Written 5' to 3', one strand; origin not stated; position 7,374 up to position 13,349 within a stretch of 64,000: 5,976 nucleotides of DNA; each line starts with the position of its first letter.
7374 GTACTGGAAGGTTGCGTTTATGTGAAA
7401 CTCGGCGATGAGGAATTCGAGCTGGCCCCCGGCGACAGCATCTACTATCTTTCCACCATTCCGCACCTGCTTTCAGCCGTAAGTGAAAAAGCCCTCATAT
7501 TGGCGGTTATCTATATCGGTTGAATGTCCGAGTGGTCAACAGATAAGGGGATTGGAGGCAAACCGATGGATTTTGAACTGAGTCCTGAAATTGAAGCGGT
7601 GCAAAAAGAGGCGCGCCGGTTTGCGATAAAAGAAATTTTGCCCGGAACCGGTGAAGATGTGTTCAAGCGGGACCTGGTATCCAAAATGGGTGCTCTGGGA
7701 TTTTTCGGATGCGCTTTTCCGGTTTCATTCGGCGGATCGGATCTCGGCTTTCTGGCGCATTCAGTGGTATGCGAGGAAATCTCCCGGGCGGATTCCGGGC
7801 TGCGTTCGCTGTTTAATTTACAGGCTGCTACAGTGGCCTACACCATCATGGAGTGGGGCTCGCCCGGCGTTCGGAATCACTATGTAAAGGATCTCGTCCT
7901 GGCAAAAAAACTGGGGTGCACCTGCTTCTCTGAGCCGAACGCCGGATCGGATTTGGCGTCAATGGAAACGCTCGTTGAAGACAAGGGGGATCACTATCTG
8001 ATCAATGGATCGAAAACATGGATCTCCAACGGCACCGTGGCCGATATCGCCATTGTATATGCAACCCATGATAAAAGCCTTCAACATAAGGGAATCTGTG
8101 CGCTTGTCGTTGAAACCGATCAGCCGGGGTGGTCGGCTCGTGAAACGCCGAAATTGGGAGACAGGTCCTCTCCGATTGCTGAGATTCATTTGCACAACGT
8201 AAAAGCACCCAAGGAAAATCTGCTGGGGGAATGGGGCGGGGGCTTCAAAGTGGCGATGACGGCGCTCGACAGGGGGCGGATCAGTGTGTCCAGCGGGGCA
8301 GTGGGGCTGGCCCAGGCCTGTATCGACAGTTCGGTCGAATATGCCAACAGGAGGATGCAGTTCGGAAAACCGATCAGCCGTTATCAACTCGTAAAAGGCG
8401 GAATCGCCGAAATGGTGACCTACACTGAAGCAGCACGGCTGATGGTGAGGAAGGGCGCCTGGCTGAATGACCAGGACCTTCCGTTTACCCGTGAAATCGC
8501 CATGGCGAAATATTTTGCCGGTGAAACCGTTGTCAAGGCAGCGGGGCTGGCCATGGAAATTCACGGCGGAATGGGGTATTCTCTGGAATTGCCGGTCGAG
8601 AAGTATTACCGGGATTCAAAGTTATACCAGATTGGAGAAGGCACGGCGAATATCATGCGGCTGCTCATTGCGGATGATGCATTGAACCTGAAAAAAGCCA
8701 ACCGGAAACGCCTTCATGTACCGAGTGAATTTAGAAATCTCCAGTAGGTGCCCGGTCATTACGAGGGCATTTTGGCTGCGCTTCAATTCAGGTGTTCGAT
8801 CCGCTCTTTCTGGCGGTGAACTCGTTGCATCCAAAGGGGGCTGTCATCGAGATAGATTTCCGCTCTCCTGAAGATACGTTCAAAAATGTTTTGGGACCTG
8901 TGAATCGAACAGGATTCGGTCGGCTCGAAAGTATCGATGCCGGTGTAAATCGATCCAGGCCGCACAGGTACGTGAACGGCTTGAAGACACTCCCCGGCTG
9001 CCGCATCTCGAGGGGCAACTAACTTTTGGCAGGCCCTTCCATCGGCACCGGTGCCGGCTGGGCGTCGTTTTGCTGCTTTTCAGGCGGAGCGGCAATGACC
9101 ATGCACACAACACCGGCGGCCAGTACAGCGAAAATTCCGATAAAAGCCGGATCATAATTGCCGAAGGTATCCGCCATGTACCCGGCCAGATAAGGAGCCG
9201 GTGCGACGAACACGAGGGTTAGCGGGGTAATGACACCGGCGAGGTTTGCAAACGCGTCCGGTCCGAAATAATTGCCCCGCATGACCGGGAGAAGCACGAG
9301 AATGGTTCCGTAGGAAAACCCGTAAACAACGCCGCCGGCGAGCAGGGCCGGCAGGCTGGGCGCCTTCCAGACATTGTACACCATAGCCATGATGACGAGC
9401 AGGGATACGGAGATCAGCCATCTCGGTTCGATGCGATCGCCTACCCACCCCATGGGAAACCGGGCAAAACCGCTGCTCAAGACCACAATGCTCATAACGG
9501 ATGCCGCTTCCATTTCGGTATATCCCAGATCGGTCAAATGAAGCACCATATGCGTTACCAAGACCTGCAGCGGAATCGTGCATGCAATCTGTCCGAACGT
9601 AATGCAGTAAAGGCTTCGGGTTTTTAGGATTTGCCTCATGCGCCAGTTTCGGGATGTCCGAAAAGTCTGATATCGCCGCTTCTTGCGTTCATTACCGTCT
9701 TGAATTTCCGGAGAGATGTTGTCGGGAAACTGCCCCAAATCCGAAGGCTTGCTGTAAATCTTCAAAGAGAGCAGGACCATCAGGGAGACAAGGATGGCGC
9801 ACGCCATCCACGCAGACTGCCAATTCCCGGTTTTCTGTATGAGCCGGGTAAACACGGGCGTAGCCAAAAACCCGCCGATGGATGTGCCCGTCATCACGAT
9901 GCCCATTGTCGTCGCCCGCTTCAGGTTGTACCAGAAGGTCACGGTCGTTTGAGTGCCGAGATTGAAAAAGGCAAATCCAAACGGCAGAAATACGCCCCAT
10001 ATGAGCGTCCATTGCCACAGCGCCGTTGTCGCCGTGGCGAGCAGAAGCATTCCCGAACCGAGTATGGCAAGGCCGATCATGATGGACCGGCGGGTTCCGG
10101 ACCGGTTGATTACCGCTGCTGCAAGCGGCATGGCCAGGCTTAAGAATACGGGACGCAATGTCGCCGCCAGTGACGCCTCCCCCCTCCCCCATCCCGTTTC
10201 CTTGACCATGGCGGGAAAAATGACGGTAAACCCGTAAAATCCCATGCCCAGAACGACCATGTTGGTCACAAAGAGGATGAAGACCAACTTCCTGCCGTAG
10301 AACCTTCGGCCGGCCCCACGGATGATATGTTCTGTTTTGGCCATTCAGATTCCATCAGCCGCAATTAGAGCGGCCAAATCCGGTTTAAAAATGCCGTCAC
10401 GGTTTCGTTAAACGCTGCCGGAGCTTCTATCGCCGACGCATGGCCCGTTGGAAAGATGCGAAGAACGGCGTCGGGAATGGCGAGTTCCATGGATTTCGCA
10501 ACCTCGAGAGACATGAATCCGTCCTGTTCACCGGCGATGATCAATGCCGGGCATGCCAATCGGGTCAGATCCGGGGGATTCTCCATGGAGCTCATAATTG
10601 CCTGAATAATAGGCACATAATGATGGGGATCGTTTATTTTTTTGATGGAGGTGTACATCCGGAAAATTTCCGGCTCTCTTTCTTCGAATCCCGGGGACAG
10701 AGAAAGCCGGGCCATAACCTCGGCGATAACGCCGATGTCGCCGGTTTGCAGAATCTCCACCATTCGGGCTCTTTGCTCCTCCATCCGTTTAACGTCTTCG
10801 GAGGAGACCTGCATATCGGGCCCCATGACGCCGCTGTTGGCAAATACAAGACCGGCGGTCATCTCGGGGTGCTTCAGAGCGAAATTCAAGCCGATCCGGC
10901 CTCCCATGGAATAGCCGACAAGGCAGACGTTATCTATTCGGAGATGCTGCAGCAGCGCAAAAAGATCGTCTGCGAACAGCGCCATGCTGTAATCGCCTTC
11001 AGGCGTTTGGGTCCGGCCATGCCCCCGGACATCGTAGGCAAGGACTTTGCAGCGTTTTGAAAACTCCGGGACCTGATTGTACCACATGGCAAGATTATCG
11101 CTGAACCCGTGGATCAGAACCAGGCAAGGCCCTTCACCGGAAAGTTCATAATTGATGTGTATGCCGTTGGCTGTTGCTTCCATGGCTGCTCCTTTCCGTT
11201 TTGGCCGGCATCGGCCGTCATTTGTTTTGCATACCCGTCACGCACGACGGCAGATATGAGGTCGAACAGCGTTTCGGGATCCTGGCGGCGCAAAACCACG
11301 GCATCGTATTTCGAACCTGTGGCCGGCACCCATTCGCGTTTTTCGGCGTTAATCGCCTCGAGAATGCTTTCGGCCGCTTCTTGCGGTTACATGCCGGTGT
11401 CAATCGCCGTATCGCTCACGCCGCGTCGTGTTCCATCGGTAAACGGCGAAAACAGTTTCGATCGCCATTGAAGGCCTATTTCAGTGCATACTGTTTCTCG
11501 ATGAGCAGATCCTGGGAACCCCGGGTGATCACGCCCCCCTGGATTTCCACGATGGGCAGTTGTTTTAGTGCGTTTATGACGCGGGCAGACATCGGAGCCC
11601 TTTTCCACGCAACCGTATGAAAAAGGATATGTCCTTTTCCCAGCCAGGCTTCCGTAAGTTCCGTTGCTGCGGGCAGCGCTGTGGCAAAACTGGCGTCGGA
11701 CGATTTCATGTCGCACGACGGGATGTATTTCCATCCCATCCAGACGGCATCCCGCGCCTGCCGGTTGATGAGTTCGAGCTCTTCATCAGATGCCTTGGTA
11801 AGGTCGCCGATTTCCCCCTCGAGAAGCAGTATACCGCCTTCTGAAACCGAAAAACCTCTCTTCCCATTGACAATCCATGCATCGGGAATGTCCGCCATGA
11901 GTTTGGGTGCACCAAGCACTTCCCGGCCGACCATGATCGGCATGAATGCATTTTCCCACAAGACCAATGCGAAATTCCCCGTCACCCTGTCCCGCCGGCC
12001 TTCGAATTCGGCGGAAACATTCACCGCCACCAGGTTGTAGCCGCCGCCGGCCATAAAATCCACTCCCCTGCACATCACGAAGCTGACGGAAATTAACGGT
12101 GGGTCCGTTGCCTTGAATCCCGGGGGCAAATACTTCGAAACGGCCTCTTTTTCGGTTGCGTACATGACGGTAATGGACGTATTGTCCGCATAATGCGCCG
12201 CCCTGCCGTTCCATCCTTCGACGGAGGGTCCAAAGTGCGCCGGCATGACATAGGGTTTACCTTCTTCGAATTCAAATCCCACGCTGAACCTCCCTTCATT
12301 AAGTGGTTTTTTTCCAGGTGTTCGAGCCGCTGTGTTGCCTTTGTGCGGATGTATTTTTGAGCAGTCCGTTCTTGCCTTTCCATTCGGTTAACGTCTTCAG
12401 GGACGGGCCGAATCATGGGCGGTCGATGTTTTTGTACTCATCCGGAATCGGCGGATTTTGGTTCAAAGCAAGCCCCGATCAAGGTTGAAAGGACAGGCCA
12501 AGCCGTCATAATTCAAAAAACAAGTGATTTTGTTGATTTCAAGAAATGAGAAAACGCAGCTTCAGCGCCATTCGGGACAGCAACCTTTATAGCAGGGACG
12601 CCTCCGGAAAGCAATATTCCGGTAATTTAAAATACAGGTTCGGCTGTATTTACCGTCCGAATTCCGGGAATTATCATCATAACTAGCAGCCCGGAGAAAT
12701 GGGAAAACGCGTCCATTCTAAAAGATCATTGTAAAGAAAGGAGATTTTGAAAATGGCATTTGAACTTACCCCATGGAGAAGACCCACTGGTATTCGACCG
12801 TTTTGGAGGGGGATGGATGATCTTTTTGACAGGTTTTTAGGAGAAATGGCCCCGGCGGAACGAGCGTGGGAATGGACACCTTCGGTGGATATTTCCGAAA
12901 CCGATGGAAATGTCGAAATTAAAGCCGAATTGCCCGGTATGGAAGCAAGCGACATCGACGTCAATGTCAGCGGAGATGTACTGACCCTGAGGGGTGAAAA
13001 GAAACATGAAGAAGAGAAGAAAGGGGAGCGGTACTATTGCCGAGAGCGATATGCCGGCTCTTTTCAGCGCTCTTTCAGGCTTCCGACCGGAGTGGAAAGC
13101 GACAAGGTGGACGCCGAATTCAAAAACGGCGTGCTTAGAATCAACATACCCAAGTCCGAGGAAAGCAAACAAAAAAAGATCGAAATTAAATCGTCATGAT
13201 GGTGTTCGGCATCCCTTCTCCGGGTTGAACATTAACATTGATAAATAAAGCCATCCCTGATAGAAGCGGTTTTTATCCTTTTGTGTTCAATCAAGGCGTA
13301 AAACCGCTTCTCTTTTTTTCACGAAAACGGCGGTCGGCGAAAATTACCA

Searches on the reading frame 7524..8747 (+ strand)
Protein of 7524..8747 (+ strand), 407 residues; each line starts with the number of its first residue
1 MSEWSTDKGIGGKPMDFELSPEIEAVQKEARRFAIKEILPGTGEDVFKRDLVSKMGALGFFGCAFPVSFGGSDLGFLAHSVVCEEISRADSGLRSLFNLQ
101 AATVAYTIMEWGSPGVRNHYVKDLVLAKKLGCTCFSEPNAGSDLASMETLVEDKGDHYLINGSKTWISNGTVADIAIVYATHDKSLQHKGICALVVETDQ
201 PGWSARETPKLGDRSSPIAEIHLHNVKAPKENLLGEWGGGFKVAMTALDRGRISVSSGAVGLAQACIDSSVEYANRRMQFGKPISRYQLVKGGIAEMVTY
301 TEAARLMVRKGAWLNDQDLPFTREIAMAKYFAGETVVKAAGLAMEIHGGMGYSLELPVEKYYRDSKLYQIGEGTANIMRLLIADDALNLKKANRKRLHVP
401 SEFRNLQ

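Call 55: search_protein_families(library=ncbifam, proteins=[window:7524-8747:+], max_evalue=1e-8)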
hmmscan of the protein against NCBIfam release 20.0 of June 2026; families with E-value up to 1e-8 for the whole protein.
window:7524-8747:+ (407 aa): 21 families
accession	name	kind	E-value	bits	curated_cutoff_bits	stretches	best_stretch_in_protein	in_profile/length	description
NF045552.1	GlutCoADH_Des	equivalog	8.2e-120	400.5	470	1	15-394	1-387/387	glutaryl-CoA dehydrogenase Acd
NF042972.1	AcrlCoAredClosAcrC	equivalog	2.3e-92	309.6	640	1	15-387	1-377/378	acryloyl-CoA reductase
NF042439.1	SulpropCoADesulf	equivalog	6.7e-67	225.8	600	1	47-393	25-377/379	3-sulfinopropanoyl-CoA desulfinase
TIGR03207.1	cyc_hxne_CoA_dh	equivalog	1.5e-66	224.6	575.35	1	19-384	1-369/372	cyclohexanecarboxyl-CoA dehydrogenase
NF058590.1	AcCoDHFadEBacil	equivalog_domain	1.6e-65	221.8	600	1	20-402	22-424/586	acyl-CoA dehydrogenase FadE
NF043006.1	CyhCrbnylCoADH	equivalog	7.9e-65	219.3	650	1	45-386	34-375/380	cyclohexane-1-carbonyl-CoA dehydrogenase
NF053553.1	prodigi_MBC_PigA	equivalog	1.5e-58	198.8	500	1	15-384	1-377/381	prodigiosin MBC biosynthesis dehydrogenase PigA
NF008997.0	PRK12341.1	equivalog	4e-55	187.4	537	1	44-379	35-369/382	acyl-CoA dehydrogenase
NF045652.1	ProlPCPDhRedW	equivalog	3.7e-51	174.1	650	1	21-383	2-370/376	L-prolyl-[peptidyl-carrier protein] dehydrogenase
NF002885.1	PRK03354.1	equivalog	6.8e-44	150.4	540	1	46-387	37-374/378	crotonobetainyl-CoA dehydrogenase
NF052270.1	Staph_DH_FadE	equivalog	3.2e-38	131.5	600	1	83-383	92-390/400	acyl-CoA dehydrogenase FadE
TIGR03204.1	pimC_large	equivalog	1.1e-23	83.8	623.85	1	59-292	53-282/395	pimeloyl-CoA dehydrogenase large subunit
TIGR03203.1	pimD_small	equivalog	2.8e-22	79.4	652.7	1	49-364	40-354/378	pimeloyl-CoA dehydrogenase small subunit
NF049984.1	Rv1679_FadE16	equivalog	3.5e-21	75.9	600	1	44-377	22-356/371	Rv1679 family acyl-CoA dehydrogenase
NF007000.1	PRK09463.1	subfamily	3.2e-19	68.8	600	1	57-351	84-397/726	acyl-CoA dehydrogenase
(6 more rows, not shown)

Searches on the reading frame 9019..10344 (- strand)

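Call 16: search_protein_families(library=pfam, proteins=[window:9019-10344:-], max_evalue=0.00001)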
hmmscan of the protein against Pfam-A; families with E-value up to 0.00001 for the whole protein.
window:9019-10344:- (441 aa): 1 family
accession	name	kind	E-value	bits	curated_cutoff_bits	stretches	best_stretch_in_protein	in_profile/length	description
PF07690.21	MFS_1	-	5.9e-42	144.3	33.4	2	29-321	5-283/347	Major Facilitator Superfamily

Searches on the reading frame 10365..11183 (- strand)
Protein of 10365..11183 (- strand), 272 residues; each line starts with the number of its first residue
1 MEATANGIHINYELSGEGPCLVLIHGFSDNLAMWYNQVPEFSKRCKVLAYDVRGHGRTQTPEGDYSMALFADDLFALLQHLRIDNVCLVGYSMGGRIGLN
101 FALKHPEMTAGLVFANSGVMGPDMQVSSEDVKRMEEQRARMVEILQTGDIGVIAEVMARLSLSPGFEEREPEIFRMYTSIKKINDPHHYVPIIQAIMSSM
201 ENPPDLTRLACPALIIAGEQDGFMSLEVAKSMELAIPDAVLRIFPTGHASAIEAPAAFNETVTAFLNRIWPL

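Call 16: search_protein_families(library=pfam, proteins=[window:10365-11183:-], max_evalue=0.00001)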
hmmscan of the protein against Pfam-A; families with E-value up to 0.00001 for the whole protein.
window:10365-11183:- (272 aa): 4 families
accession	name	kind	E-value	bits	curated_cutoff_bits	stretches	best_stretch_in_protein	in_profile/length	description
PF00561.26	Abhydrolase_1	-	1.6e-32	113.5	25.8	1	20-129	2-112/245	alpha/beta hydrolase fold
PF12697.13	Abhydrolase_6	-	2.2e-21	78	26.3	1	21-260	1-216/217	Alpha/beta hydrolase family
PF12146.15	Hydrolase_4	-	1.4e-16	61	27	1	21-237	7-218/239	Serine aminopeptidase, S33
PF03096.20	Ndr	-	1.1e-09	37.9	23.3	1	65-266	80-276/283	Ndr family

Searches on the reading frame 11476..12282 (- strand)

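Call 16: search_protein_families(library=pfam, proteins=[window:11476-12282:-], max_evalue=0.00001)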
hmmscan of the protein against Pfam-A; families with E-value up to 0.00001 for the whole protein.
window:11476-12282:- (268 aa): 1 family
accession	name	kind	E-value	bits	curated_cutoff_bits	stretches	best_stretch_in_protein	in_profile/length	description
PF06314.16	ADC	-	2.7e-31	109.3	29.8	1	13-250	2-219/238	Acetoacetate decarboxylase (ADC)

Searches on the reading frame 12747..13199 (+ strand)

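Call 16: search_protein_families(library=pfam, proteins=[window:12747-13199:+], max_evalue=0.00001)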
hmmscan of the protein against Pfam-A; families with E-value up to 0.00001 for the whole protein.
window:12747-13199:+ (150 aa): 2 families
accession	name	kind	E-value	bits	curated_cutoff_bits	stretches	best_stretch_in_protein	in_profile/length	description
PF00011.27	HSP20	-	4.4e-26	91.4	20.8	1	48-147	1-101/102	Hsp20/alpha crystallin family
PF17886.7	ArsA_HSP20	-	3.4e-10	39.8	22.5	1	53-133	1-62/63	HSP20-like domain found in ArsA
